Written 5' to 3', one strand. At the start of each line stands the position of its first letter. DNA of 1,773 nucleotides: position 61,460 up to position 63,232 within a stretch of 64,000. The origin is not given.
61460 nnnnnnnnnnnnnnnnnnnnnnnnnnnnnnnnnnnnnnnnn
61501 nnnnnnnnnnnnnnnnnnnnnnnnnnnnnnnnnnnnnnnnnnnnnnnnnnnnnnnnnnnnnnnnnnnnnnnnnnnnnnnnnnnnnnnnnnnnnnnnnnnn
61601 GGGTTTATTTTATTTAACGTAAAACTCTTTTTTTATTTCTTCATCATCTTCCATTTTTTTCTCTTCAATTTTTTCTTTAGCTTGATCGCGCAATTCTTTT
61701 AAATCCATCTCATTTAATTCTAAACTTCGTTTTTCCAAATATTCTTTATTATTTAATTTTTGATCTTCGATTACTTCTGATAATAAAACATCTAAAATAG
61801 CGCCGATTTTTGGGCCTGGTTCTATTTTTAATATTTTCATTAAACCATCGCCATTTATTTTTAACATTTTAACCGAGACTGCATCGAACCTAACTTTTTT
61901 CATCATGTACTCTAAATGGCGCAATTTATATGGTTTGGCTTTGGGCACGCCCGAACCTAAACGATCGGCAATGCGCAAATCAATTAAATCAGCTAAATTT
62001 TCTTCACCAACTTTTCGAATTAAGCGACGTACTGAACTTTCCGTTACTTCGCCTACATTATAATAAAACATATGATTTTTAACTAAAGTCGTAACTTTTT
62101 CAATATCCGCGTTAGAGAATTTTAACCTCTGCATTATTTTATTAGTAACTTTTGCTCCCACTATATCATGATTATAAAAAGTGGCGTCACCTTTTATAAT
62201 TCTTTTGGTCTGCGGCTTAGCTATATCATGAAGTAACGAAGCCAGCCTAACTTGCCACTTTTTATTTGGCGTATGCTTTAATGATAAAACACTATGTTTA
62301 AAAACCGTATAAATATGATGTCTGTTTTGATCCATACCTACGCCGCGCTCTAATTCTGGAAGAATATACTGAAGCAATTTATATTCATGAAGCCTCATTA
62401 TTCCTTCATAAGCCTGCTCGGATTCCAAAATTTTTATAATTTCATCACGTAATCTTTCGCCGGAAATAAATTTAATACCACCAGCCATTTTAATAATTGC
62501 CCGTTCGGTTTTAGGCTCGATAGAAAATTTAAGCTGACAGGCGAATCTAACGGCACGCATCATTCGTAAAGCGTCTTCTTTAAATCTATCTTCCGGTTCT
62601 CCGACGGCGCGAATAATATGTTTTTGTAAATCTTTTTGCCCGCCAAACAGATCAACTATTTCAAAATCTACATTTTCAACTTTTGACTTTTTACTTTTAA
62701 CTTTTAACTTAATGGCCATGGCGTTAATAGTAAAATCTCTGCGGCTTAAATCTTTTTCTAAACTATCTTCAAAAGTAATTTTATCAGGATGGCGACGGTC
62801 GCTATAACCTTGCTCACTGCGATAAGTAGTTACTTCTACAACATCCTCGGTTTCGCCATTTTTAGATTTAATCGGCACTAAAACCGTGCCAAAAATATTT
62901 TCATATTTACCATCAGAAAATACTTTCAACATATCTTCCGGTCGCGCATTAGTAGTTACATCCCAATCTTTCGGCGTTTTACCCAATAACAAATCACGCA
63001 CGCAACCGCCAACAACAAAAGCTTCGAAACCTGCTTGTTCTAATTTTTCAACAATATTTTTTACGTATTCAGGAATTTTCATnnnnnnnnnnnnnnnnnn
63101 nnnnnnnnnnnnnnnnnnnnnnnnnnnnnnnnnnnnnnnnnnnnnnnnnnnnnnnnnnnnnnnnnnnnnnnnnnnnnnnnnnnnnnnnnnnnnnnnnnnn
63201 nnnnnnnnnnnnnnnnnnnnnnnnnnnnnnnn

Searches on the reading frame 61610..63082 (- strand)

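Call 69: search_protein_families(library=pfam, proteins=[window:61610-63082:-], max_evalue=0.0001)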
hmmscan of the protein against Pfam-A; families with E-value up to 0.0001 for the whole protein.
window:61610-63082:- (490 aa): 4 families
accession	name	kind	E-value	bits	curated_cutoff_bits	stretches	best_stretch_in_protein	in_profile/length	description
PF01743.26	PolyA_pol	-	1.4e-33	116.4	23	1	21-158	1-126/126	Poly A polymerase head domain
PF12627.12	PolyA_pol_RNAbd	-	4.3e-20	71.7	22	1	186-245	2-61/64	Probable RNA and SrmB- binding site of polymerase A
PF13735.12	tRNA_NucTran2_2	-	6.8e-12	46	27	1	313-450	24-146/149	tRNA nucleotidyltransferase domain 2 putative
PF01966.28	HD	-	1.5e-09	38.5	22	1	256-375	4-113/116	HD domain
